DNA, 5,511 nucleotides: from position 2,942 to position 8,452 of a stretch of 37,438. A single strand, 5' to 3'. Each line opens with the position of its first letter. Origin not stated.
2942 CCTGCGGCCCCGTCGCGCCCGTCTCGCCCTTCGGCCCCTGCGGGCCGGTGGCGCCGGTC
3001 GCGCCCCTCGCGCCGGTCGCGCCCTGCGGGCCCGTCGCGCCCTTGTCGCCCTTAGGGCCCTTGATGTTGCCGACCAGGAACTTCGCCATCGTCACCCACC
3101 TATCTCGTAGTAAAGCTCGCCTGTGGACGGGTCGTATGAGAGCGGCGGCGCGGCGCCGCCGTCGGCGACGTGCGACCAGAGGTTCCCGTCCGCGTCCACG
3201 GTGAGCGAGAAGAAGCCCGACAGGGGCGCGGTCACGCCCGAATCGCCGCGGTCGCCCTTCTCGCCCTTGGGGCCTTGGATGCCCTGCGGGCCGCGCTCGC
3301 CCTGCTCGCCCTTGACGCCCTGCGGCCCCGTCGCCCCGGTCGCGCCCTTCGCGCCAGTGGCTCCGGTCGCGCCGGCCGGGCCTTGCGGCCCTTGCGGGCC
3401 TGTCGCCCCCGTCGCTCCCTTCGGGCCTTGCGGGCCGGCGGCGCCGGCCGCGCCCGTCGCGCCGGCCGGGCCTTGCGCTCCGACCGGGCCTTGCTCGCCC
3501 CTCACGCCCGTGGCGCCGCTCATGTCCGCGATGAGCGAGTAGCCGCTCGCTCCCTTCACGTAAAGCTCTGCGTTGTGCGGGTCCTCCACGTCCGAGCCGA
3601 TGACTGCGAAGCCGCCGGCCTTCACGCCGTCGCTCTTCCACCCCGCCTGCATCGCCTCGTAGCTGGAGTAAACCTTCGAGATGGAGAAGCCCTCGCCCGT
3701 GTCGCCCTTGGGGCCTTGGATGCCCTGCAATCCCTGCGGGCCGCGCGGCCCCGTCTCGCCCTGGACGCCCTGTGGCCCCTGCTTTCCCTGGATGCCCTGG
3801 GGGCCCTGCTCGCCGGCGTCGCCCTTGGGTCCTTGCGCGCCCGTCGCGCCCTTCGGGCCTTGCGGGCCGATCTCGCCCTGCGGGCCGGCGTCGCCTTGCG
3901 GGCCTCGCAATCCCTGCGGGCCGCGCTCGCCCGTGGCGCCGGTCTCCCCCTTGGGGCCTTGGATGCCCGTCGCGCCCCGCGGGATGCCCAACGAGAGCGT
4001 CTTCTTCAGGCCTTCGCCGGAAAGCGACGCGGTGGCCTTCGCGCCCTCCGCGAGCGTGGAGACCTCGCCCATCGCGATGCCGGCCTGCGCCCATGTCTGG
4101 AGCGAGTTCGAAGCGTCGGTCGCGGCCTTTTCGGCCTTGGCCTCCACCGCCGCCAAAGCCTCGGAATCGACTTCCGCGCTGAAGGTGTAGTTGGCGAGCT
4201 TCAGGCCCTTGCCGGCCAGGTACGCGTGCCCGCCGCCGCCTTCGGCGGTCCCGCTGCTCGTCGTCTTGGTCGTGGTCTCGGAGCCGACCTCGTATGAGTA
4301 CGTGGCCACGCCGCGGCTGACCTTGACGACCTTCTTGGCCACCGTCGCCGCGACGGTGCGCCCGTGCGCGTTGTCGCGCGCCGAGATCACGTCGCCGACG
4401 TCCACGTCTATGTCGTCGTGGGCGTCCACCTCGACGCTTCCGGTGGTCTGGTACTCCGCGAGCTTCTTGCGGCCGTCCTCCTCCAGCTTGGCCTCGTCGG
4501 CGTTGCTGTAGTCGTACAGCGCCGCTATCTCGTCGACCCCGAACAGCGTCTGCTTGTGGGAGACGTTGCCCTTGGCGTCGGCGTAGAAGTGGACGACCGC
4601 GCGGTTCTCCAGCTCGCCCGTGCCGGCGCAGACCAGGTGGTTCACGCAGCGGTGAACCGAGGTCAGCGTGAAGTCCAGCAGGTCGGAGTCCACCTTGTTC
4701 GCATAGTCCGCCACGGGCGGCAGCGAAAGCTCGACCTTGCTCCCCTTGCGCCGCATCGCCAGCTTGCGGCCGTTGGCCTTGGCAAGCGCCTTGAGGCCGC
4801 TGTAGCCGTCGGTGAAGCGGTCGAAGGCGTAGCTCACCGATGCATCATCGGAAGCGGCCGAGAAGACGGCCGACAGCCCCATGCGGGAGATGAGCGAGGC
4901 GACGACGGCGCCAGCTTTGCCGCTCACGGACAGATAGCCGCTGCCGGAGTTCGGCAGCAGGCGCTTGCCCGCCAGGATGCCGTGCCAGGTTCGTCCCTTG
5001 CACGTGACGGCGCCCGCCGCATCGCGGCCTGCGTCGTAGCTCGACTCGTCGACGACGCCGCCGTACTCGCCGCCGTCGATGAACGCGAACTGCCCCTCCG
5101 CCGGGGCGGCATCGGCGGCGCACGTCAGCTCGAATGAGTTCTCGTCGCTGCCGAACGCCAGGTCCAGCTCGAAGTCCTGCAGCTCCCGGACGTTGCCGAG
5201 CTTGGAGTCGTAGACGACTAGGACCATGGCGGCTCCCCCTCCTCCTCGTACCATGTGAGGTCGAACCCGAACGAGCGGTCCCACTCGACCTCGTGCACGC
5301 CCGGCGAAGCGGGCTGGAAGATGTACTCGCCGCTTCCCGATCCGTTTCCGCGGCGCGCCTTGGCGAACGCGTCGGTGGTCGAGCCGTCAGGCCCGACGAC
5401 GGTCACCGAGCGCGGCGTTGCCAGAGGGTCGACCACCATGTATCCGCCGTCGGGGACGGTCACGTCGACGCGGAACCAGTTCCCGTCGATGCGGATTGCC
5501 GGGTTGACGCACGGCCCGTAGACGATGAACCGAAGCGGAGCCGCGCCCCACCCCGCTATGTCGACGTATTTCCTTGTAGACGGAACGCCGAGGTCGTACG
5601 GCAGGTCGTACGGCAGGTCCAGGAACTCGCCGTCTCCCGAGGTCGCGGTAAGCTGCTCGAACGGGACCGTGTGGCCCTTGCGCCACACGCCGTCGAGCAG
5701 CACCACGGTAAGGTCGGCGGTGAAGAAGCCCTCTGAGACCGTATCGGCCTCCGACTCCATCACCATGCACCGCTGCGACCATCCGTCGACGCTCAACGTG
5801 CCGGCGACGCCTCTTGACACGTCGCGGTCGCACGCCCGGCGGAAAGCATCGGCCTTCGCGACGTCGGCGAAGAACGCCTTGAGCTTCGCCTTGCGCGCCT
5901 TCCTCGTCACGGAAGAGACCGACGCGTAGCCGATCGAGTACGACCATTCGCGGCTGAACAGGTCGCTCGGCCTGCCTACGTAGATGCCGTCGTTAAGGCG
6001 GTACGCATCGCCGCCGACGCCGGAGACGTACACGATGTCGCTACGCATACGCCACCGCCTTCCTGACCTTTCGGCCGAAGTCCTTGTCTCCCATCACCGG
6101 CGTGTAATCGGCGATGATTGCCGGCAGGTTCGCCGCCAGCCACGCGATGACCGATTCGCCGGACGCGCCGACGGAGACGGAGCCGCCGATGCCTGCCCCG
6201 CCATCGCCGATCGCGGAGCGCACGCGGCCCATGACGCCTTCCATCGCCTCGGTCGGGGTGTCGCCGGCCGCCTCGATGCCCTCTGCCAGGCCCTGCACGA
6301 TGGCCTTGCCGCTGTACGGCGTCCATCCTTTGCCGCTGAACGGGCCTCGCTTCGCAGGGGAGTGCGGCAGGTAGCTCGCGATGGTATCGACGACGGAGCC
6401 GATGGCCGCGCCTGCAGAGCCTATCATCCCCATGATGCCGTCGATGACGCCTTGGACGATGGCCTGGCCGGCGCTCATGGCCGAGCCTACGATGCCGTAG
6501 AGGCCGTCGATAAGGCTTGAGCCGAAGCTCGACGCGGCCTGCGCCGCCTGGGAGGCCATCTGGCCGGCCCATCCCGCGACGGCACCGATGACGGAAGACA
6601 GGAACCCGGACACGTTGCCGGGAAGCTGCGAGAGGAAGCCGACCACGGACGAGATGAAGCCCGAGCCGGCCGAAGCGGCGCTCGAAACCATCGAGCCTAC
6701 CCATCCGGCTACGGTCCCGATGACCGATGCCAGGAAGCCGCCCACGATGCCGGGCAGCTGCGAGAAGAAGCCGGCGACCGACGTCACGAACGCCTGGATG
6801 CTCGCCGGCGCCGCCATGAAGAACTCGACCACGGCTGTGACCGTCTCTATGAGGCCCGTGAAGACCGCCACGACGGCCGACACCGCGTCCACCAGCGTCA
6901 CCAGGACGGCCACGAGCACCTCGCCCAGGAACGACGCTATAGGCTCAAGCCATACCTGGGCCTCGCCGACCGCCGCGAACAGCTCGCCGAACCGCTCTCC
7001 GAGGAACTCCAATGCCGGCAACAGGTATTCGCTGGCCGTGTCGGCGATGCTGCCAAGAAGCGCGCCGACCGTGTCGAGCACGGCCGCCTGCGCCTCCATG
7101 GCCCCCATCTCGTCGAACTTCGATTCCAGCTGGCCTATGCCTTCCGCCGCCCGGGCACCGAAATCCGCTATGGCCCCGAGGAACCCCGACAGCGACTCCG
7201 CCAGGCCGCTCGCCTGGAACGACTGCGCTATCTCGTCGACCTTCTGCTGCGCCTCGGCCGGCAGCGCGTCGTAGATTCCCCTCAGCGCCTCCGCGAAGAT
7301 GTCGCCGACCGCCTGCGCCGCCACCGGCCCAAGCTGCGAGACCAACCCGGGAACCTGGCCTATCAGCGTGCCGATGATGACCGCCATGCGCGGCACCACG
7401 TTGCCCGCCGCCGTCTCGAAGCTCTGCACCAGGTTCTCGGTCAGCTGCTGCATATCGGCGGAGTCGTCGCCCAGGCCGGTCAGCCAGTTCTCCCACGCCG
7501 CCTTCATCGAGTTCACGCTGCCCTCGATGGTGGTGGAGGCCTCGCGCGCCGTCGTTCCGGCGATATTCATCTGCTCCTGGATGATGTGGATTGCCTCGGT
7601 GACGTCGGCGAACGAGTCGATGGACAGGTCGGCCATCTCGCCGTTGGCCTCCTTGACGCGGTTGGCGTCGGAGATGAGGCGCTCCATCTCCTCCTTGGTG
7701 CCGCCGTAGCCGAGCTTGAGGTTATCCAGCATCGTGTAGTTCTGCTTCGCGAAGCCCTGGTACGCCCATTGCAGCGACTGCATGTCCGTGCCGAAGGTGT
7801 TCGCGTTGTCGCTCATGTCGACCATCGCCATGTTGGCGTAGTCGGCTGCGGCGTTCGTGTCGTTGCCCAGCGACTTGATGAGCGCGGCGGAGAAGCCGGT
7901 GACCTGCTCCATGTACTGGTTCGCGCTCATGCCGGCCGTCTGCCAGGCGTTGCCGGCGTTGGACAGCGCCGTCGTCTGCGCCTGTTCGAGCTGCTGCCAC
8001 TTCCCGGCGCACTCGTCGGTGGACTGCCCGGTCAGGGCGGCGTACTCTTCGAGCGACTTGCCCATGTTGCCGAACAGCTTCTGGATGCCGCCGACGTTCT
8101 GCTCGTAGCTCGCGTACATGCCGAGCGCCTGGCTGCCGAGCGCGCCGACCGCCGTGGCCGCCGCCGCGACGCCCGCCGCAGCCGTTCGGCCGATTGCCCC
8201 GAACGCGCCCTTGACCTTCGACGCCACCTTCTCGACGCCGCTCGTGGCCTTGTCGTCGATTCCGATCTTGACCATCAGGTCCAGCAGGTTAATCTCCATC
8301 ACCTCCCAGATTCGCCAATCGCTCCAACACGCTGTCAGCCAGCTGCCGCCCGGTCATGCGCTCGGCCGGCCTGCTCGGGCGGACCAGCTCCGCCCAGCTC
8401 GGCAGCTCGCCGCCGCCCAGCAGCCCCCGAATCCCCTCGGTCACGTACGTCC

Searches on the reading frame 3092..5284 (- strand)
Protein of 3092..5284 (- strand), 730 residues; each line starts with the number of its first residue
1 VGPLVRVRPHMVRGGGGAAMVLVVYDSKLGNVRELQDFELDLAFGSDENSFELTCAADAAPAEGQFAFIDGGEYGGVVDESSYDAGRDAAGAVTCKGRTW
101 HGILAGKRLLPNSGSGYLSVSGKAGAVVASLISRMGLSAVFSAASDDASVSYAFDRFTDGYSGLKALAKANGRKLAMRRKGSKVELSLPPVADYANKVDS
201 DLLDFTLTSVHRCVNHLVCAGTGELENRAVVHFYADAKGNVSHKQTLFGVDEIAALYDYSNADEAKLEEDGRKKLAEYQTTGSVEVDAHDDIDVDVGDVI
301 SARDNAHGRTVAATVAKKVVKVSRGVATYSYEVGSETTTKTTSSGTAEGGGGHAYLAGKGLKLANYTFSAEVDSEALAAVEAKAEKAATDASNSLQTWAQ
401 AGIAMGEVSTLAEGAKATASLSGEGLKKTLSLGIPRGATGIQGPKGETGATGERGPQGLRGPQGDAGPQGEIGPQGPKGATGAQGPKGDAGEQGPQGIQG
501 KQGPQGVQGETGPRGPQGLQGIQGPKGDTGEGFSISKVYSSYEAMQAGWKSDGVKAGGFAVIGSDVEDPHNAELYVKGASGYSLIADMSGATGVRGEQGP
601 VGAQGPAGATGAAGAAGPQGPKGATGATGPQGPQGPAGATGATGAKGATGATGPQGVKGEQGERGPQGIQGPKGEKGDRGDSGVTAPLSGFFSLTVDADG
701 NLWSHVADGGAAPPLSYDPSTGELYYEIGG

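Call 33: search_protein_families(library=phrogs, max_evalue=0.01, proteins=[window:3092-5284:-])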
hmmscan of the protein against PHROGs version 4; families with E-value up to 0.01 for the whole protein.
window:3092-5284:- (730 aa): 48 families (the best 25 are shown)
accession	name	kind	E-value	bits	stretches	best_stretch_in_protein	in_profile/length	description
phrog_819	-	tail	8.3e-58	197.4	2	435-638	482-675/1024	tail protein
phrog_6320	-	tail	2.8e-48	166.3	2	586-684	79-183/745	tail fiber protein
phrog_5073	-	tail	2.1e-47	163.3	2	435-531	262-358/519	tail fiber protein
phrog_538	-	tail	6.6e-47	161.5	1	9-344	18-384/684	minor tail protein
phrog_366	-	tail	2.3e-34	120.6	4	574-657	302-385/474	tail fiber protein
phrog_8745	-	tail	8.6e-33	113.8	2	420-534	1365-1483/1803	tail fiber protein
phrog_10972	-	tail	5.2e-29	102.8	5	622-685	156-228/343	tail fiber protein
phrog_1806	-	tail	6.6e-25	88.9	2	437-553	133-250/276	collagen like minor tail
phrog_38806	-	unknown function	9.9e-23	81.9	4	609-684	68-143/285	-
phrog_1658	-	unknown function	1.1e-22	82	4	619-687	45-113/239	-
phrog_3420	-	unknown function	3.6e-22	78.8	1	436-685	41-281/929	-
phrog_4440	-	tail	6.1e-22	79.3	2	490-637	146-301/410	tail fiber protein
phrog_25888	-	unknown function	1.1e-21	78.4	2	641-728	227-317/325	-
phrog_17587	-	tail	1.4e-21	77.7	3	616-686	350-420/641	tail fiber protein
phrog_18350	-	tail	1.7e-21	78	4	436-541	98-208/253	tail fiber protein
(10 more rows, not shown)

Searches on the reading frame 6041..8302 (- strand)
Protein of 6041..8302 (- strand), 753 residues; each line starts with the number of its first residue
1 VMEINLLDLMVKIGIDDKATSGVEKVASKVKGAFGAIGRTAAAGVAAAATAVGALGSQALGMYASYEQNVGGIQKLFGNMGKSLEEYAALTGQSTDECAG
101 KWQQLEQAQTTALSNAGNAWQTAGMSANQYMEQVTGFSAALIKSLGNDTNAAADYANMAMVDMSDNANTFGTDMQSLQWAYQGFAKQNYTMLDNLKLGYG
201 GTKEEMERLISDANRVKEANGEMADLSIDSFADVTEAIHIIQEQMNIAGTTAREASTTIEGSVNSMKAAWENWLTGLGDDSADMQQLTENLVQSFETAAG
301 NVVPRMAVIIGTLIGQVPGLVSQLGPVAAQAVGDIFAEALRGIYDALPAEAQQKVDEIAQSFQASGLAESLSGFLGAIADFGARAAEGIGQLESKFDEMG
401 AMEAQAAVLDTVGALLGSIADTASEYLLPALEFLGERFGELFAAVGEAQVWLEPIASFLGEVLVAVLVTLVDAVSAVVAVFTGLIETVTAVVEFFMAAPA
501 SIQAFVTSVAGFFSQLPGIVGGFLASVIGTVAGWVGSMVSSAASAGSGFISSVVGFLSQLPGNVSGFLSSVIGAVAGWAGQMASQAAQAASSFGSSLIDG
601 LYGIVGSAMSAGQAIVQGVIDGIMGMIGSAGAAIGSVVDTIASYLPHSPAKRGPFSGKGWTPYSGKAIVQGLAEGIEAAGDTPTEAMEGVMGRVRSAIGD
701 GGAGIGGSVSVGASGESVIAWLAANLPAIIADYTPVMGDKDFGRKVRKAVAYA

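Call 33: search_protein_families(library=phrogs, max_evalue=0.01, proteins=[window:6041-8302:-])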
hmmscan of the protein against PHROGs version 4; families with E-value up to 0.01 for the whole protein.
window:6041-8302:- (753 aa): 14 families
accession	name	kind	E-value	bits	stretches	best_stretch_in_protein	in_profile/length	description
phrog_58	-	tail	1.7e-70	239.8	1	19-718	290-1022/1544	tail length tape measure protein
phrog_6900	-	tail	3.5e-67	227.9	1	14-239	45-234/235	tail length tape measure protein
phrog_991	-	tail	2.2e-51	175.7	1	17-709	246-842/1966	tail length tape measure protein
phrog_3981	-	tail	1e-46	161.3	1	103-582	70-471/584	tail length tape measure protein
phrog_305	-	tail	7.1e-32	112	1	333-703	360-761/1001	tail length tape measure protein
phrog_1272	-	tail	6e-24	84.9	1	471-651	1302-1486/1606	tail length tape measure protein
phrog_6435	-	tail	1.2e-20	73.7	1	604-700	1185-1281/2090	tail length tape measure protein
phrog_5493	-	tail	4.5e-15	56.1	1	40-700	417-1033/1102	tail length tape measure protein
phrog_1204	-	tail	1.8e-13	50.3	2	21-484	155-563/1483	tail protein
phrog_1535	-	tail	2.1e-13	50.3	1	327-685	721-1065/1152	tail length tape measure protein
phrog_16277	-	tail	9.2e-07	27.3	1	598-683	953-1038/1851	tail length tape measure protein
phrog_7334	-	unknown function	3.1e-06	26.6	0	432-572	26-160/1078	-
phrog_694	-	tail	0.00022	20.7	1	453-580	265-396/851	baseplate hub and tail lysozyme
phrog_4372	-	tail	0.00073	18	1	450-697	1072-1313/1681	tail length tape measure protein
